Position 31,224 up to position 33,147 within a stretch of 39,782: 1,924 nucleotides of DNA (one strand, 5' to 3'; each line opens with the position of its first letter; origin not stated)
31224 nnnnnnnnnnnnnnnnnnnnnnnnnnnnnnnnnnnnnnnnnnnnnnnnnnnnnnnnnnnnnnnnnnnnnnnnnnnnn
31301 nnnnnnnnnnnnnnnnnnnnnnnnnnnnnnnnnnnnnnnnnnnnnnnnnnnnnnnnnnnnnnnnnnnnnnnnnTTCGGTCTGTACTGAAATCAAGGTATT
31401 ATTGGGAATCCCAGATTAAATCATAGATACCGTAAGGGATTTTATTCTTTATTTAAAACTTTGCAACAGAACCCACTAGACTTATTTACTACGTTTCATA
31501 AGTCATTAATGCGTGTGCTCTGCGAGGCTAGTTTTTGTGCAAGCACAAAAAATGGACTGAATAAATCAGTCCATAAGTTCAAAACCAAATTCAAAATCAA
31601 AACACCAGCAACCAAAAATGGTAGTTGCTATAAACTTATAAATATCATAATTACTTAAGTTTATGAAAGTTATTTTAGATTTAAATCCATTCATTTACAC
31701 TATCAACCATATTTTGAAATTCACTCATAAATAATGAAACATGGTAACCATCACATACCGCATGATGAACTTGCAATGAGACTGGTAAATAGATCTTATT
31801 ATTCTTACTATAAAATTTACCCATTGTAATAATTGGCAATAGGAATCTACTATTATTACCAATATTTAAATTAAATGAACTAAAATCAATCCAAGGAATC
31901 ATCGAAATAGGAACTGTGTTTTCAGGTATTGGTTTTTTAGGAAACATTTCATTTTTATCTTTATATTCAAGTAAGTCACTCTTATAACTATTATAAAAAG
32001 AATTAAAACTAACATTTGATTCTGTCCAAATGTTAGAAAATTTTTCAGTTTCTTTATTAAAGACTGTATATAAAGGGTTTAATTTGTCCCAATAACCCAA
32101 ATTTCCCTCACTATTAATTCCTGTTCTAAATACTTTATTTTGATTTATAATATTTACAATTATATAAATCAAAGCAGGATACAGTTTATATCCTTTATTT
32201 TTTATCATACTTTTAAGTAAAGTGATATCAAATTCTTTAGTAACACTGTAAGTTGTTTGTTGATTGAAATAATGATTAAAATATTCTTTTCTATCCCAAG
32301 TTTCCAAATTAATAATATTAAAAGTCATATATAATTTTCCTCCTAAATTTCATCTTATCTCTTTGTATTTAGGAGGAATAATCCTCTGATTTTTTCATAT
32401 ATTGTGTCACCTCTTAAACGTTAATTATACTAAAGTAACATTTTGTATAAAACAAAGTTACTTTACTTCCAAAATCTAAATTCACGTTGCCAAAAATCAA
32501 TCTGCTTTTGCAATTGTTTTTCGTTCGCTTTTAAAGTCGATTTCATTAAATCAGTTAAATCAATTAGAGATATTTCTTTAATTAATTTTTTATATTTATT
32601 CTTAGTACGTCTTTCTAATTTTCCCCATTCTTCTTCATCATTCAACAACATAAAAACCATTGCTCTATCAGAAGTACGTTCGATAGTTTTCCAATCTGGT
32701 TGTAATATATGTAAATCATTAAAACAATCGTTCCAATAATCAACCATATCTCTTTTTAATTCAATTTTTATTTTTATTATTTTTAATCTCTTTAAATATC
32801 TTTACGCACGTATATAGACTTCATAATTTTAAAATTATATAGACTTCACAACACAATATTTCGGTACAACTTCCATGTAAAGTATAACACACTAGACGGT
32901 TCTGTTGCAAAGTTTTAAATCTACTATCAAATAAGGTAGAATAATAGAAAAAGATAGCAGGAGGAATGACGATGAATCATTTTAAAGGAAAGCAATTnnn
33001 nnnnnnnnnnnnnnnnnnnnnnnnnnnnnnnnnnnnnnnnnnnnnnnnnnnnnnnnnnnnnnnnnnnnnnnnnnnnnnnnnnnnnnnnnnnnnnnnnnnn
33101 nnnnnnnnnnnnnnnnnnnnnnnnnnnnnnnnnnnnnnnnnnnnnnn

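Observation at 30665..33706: The cat segment carries the signature of a circular intermediate captured between two IS1216 copies: the inner flanks share the 8-bp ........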

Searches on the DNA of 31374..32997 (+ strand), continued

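Call 41: get_annotated_region(hit=H95, flank=6500)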
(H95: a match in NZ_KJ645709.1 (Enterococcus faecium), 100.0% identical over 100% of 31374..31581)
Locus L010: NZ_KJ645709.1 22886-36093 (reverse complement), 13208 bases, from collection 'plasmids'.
description: Enterococcus faecium strain P26 plasmid pXD5, complete sequence
organism: Enterococcus faecium (NCBI taxid 1352)
taxonomy: Bacteria; Bacillota; Bacilli; Lactobacillales; Enterococcaceae; Enterococcus; Enterococcus faecium
host: -; source: Sus scrofa,feces; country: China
typing (MOB-suite, as given by PLSDB): non-mobilizable; replicon rep_cluster_183
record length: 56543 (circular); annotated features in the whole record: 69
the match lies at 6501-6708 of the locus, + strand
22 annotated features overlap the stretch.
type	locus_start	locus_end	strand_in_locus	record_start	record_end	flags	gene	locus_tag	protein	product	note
CDS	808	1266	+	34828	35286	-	-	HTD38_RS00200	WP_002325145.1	hypothetical protein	-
CDS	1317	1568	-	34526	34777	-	-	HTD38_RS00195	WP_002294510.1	hypothetical protein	-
CDS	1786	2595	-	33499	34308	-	-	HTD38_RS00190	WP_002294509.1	ANT(9) family aminoglycoside nucleotidyltransferase Spw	-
predicted_resistance_gene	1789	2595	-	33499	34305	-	spw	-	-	ANT(9) family aminoglycoside nucleotidyltransferase Spw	predicted by amrfinderplus; class AMINOGLYCOSIDE; identity 100.0%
CDS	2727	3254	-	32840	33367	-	-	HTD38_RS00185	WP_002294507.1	phosphoribosyltransferase family protein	GO:0009116 - nucleoside metabolic process [Evidence IEA]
CDS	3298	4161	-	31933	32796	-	-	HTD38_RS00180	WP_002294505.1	aminoglycoside nucleotidyltransferase ANT(6)-Ia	-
predicted_resistance_gene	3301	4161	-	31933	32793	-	ant(6)-Ia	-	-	aminoglycoside nucleotidyltransferase ANT(6)-Ia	predicted by amrfinderplus; class AMINOGLYCOSIDE; identity 100.0%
CDS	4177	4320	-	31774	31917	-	-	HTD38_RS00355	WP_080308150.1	topoisomerase DNA-binding C4 zinc finger domain-containing protein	GO:0006265 - DNA topological change [Evidence IEA]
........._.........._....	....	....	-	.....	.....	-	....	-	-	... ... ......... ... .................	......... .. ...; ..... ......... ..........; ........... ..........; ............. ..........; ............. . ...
predicted_resistance_gene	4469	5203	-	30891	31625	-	erm(B)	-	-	23S rRNA (adenine(2058)-N(6))-methyltransferase Erm(B)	predicted by amrfinderplus; class LINCOSAMIDE/MACROLIDE/STREPTOGRAMIN; identity 100.0%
CDS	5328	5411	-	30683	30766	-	-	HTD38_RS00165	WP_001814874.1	23S rRNA methyltransferase attenuation leader peptide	GO:0046677 - response to antibiotic [Evidence IEA]; GO:0031556 - transcriptional attenuation by ribosome [Evidence IEA]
CDS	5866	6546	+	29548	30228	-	-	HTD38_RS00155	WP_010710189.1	IS6-like element IS1216 family transposase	GO:0006313 - DNA transposition [Evidence IEA]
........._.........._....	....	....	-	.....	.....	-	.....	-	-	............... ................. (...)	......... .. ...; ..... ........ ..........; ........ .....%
CDS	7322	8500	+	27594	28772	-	-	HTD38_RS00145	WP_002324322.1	IS256-like element ISEfm2 family transposase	GO:0006313 - DNA transposition [Evidence IEA]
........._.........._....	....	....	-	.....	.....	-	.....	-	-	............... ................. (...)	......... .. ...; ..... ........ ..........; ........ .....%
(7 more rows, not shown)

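Call 42: get_annotated_region(hit=H91, flank=4000)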
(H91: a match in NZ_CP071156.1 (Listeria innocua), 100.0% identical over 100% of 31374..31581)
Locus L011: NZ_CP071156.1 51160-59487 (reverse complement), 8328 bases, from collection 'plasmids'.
description: Listeria innocua strain LI42 plasmid pLI42, complete sequence
organism: Listeria innocua (NCBI taxid 1642)
taxonomy: Bacteria; Bacillota; Bacilli; Bacillales; Listeriaceae; Listeria; Listeria innocua
host: -; source: bacterial culture,food; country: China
typing (MOB-suite, as given by PLSDB): mobilizable; replicon rep_cluster_110,rep_cluster_1118; relaxase MOBP,MOBP
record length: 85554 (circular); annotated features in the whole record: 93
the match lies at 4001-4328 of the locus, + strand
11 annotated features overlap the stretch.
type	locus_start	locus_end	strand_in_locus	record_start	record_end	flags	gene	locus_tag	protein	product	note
CDS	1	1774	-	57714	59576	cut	-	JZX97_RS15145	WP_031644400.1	heavy metal translocating P-type ATPase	-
CDS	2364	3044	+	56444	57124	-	-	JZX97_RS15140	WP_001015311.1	IS6-like element IS1216 family transposase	GO:0006313 - DNA transposition [Evidence IEA]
CDS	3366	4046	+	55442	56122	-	-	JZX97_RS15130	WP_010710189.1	IS6-like element IS1216 family transposase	GO:0006313 - DNA transposition [Evidence IEA]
CDS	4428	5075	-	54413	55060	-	-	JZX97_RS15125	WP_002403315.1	type A-8 chloramphenicol O-acetyltransferase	-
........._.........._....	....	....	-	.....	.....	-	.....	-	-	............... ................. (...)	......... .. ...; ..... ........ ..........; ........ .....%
predicted_resistance_gene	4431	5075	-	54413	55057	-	catA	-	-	type A-8 chloramphenicol O-acetyltransferase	predicted by amrfinderplus; class PHENICOL; identity 100.0%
CDS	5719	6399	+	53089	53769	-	-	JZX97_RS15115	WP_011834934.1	IS6-like element IS1216 family transposase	GO:0006313 - DNA transposition [Evidence IEA]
predicted_resistance_gene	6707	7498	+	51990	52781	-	aph(3')-IIIa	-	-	aminoglycoside O-phosphotransferase APH(3')-IIIa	predicted by amrfinderplus; class AMINOGLYCOSIDE; identity 100.0%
CDS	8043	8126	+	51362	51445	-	-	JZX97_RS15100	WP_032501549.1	23S rRNA methyltransferase attenuator leader peptide ErmL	-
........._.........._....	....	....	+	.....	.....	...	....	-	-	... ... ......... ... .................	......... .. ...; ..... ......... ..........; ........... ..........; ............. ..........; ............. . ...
predicted_resistance_gene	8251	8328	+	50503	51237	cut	erm(B)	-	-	23S rRNA (adenine(2058)-N(6))-methyltransferase Erm(B)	predicted by amrfinderplus; class LINCOSAMIDE/MACROLIDE/STREPTOGRAMIN; identity 100.0%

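Call 44: get_annotated_region(hit=H96, flank=3500)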
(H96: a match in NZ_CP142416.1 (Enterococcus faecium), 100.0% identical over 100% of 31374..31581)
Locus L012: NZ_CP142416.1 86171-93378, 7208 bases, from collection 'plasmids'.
description: Enterococcus faecium strain BN83 plasmid pBN83-1, complete sequence
organism: Enterococcus faecium (NCBI taxid 1352)
taxonomy: Bacteria; Bacillota; Bacilli; Lactobacillales; Enterococcaceae; Enterococcus; Enterococcus faecium
host: -; source: Bovine,milk sample; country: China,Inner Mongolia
typing (MOB-suite, as given by PLSDB): non-mobilizable; replicon rep_cluster_1118,rep_cluster_893
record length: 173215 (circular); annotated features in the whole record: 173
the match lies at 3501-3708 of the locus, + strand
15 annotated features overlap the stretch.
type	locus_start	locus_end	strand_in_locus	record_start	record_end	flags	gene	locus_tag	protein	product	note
CDS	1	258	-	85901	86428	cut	-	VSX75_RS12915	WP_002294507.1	phosphoribosyltransferase family protein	GO:0009116 - nucleoside metabolic process [Evidence IEA]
CDS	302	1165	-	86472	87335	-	-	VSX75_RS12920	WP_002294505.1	aminoglycoside nucleotidyltransferase ANT(6)-Ia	-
predicted_resistance_gene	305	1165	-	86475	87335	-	ant(6)-Ia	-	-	aminoglycoside nucleotidyltransferase ANT(6)-Ia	predicted by amrfinderplus; class AMINOGLYCOSIDE; identity 100.0%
CDS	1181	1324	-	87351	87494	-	-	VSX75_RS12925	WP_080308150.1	topoisomerase DNA-binding C4 zinc finger domain-containing protein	GO:0006265 - DNA topological change [Evidence IEA]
CDS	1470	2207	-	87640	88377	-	erm(B)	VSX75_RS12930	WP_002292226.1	23S rRNA (adenine(2058)-N(6))-methyltransferase Erm(B)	-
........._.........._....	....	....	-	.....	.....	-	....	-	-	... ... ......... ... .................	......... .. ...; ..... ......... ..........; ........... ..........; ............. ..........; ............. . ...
predicted_resistance_gene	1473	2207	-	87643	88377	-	erm(B)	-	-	23S rRNA (adenine(2058)-N(6))-methyltransferase Erm(B)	predicted by amrfinderplus; class LINCOSAMIDE/MACROLIDE/STREPTOGRAMIN; identity 100.0%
CDS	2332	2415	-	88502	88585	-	-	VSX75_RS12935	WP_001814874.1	23S rRNA methyltransferase attenuation leader peptide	GO:0046677 - response to antibiotic [Evidence IEA]; GO:0031556 - transcriptional attenuation by ribosome [Evidence IEA]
CDS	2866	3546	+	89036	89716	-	-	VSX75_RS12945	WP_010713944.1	IS6-like element IS1216 family transposase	GO:0006313 - DNA transposition [Evidence IEA]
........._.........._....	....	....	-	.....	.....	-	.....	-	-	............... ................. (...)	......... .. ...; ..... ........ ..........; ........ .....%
predicted_resistance_gene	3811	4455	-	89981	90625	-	catA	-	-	type A-8 chloramphenicol O-acetyltransferase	predicted by amrfinderplus; class PHENICOL; identity 98.14%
CDS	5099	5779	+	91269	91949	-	-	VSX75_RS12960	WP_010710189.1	IS6-like element IS1216 family transposase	GO:0006313 - DNA transposition [Evidence IEA]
CDS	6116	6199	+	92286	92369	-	-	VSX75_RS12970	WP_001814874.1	23S rRNA methyltransferase attenuation leader peptide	GO:0046677 - response to antibiotic [Evidence IEA]; GO:0031556 - transcriptional attenuation by ribosome [Evidence IEA]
predicted_resistance_gene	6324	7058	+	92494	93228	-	erm(B)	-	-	23S rRNA (adenine(2058)-N(6))-methyltransferase Erm(B)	predicted by amrfinderplus; class LINCOSAMIDE/MACROLIDE/STREPTOGRAMIN; identity 100.0%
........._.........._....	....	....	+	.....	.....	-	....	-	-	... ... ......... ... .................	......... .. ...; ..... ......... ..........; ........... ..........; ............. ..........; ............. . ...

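Call 72: get_annotated_region(hit=H168, flank=2500)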
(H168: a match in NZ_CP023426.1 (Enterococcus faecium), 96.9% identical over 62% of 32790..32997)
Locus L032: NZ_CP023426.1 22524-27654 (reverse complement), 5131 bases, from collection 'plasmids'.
description: Enterococcus faecium strain K60-39 plasmid pTT39_p3, complete sequence
organism: Enterococcus faecium (NCBI taxid 1352)
taxonomy: Bacteria; Bacillota; Bacilli; Lactobacillales; Enterococcaceae; Enterococcus; Enterococcus faecium
host: -; source: Homo sapiens,blood; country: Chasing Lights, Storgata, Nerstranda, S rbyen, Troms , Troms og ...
typing (MOB-suite, as given by PLSDB): mobilizable; replicon rep_cluster_1018,rep_cluster_1763,rep_cluster_185,rep_cluster_1968; relaxase MOBV
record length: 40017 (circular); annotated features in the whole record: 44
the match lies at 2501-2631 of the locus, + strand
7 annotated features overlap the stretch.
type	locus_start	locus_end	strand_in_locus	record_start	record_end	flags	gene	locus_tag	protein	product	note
CDS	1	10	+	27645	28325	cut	-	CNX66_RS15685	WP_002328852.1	IS6-like element IS1216 family transposase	GO:0006313 - DNA transposition [Evidence IEA]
CDS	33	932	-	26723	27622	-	-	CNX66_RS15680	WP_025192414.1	protein rep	-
CDS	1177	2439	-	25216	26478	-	mobV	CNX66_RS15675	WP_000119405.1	MobV family relaxase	GO:0006310 - DNA recombination [Evidence IEA]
CDS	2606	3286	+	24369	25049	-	-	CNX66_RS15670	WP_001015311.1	IS6-like element IS1216 family transposase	GO:0006313 - DNA transposition [Evidence IEA]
CDS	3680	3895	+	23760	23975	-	-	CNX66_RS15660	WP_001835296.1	peptide-binding protein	-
CDS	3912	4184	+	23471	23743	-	-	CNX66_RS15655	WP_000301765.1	antitoxin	-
CDS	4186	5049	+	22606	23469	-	-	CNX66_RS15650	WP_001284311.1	zeta toxin family protein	-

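Call 73: get_annotated_region(hit=H169, flank=2500)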
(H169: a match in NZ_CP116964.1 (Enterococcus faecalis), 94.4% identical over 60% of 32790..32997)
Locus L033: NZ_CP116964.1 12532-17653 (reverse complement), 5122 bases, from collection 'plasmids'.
description: Enterococcus faecalis strain DM86 plasmid pDM86-optrA, complete sequence
organism: Enterococcus faecalis (NCBI taxid 1351)
taxonomy: Bacteria; Bacillota; Bacilli; Lactobacillales; Enterococcaceae; Enterococcus; Enterococcus faecalis
host: -; source: mixed culture,duck; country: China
typing (MOB-suite, as given by PLSDB): mobilizable; replicon rep_cluster_180,rep_cluster_980; relaxase MOBV
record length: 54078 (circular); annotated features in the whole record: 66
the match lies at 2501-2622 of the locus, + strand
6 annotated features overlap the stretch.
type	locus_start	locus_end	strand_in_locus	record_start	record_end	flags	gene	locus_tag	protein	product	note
CDS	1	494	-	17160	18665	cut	-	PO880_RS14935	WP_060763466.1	primase C-terminal domain-containing protein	-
CDS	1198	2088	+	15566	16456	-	prgP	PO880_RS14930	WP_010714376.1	ParA superfamily DNA segregation protein PrgP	-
CDS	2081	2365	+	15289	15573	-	-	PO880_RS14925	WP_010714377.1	hypothetical protein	-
CDS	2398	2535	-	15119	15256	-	-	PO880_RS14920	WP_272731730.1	DUF6440 family protein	-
CDS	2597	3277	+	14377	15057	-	-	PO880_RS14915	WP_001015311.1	IS6-like element IS1216 family transposase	GO:0006313 - DNA transposition [Evidence IEA]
CDS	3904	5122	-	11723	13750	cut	-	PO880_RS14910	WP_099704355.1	penicillin-binding transpeptidase domain-containing protein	-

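Call 74: get_annotated_region(hit=H170, flank=2500)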
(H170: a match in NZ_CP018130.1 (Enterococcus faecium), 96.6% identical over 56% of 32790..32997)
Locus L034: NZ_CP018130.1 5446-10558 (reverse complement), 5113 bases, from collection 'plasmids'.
description: Enterococcus faecium strain A_020709_82 plasmid unnamed2, complete sequence
organism: Enterococcus faecium (NCBI taxid 1352)
taxonomy: Bacteria; Bacillota; Bacilli; Lactobacillales; Enterococcaceae; Enterococcus; Enterococcus faecium
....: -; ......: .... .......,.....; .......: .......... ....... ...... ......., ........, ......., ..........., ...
typing (MOB-suite, as given by PLSDB): conjugative; replicon rep_cluster_185; relaxase MOBP; mating-pair formation MPF_T
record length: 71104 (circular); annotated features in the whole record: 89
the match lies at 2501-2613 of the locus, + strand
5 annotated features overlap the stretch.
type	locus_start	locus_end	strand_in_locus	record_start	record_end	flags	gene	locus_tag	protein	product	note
CDS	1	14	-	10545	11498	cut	-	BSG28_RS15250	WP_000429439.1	ParA family protein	-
CDS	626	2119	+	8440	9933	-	-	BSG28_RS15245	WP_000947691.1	primase C-terminal domain-containing protein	-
CDS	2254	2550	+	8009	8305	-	-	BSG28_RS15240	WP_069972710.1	type III secretion system protein PrgN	-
CDS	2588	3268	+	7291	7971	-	-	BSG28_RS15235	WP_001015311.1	IS6-like element IS1216 family transposase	GO:0006313 - DNA transposition [Evidence IEA]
CDS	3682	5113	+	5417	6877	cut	-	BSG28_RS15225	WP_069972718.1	toprim domain-containing protein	-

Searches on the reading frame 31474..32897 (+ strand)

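Call 65: search_protein_families(library=pfam, proteins=[L001:2700-2933:-], max_evalue=0.001)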
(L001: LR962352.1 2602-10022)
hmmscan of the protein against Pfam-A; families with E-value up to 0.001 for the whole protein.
L001:2700-2933:- (78 aa): 1 family
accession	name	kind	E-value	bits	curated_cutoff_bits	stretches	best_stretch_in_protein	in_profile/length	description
PF01076.25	Mob_Pre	-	1.3e-21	77.7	25.5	1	6-78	1-74/196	Plasmid recombination enzyme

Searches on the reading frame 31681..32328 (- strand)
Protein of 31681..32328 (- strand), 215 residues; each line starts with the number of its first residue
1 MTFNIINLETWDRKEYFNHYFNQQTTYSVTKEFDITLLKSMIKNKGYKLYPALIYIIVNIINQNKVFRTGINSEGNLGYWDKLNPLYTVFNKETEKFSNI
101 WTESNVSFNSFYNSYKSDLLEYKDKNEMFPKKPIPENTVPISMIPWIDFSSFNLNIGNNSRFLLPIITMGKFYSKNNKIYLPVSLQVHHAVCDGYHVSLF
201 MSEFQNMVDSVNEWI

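Call 10: search_protein_families(library=pfam, proteins=[window:31681-32328:-], max_evalue=0.01)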
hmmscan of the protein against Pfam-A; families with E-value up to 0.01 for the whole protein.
window:31681-32328:- (215 aa): 1 family
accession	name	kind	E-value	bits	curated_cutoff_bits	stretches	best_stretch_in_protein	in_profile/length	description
PF00302.23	CAT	-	1e-73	248.1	23.5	1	1-205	1-205/205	Chloramphenicol acetyltransferase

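Call 11: search_protein_families(library=ncbifam, proteins=[window:31681-32328:-], max_evalue=0.01)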
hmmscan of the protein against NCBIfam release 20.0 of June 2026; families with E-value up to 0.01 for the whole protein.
window:31681-32328:- (215 aa): 4 families
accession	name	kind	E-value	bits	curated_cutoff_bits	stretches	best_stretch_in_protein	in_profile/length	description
NF000491.1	chloram_CatA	equivalog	1.5e-100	335.4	270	1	3-209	1-208/208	type A chloramphenicol O-acetyltransferase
NF040638.1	CatA_like_3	equivalog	7.3e-31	107.5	275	1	3-201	2-202/212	CatA-like O-acetyltransferase, family 3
NF033155.1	CatA_like_1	equivalog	2.3e-15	57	300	1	2-208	3-202/209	CatA-like O-acetyltransferase, family 1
NF040637.1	CatA_like_2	equivalog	5.1e-13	49.2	250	1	6-209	3-201/203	CatA-like O-acetyltransferase, family 2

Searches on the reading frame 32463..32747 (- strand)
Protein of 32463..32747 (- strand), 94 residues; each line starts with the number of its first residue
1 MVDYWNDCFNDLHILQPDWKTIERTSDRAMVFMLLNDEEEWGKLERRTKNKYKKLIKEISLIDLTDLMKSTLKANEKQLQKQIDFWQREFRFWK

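Call 10: search_protein_families(library=pfam, proteins=[window:32463-32747:-], max_evalue=0.01)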
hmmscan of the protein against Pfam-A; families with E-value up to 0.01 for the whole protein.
window:32463-32747:- (94 aa): 1 family
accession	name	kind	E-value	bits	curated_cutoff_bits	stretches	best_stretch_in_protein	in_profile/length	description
PF14707.11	Sulfatase_C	-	0.0058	17.7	30.9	1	20-86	47-110/127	C-terminal region of aryl-sulfatase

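Call 11: search_protein_families(library=ncbifam, proteins=[window:32463-32747:-], max_evalue=0.01)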
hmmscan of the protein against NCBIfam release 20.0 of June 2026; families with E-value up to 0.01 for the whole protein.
window:32463-32747:- (94 aa): 0 families

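Call 12: search_solved_structures(query=window:32463-32747:-, max_evalue=1, show_alignments=2)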
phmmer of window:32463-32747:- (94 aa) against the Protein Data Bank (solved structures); distinct sequences matched with E-value up to 1: 7.
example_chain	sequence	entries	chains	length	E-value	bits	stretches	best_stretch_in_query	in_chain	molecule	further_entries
4cwe_A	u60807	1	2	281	2.3e-59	201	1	1-94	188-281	REPLICATION INITIATION PROTEIN, REPLICATION INITIATION PROTEIN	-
4cwc_A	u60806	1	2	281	1.5e-45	156.8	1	1-94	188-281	REPLICATION INITIATION PROTEIN, REPLICATION INITIATION PROTEIN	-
1k99_A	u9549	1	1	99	0.4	14.4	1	48-90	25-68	Upstream binding factor 1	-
6mdw_A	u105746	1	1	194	0.5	14.1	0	12-46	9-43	SprT-like domain-containing protein Spartan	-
3qwu_A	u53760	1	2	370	0.54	14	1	32-90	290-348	DNA ligase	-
6mdx_A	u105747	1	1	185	0.67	13.7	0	12-46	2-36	SprT-like domain-containing protein Spartan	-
4wp5_B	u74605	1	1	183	0.99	13.2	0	7-30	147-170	Mtr2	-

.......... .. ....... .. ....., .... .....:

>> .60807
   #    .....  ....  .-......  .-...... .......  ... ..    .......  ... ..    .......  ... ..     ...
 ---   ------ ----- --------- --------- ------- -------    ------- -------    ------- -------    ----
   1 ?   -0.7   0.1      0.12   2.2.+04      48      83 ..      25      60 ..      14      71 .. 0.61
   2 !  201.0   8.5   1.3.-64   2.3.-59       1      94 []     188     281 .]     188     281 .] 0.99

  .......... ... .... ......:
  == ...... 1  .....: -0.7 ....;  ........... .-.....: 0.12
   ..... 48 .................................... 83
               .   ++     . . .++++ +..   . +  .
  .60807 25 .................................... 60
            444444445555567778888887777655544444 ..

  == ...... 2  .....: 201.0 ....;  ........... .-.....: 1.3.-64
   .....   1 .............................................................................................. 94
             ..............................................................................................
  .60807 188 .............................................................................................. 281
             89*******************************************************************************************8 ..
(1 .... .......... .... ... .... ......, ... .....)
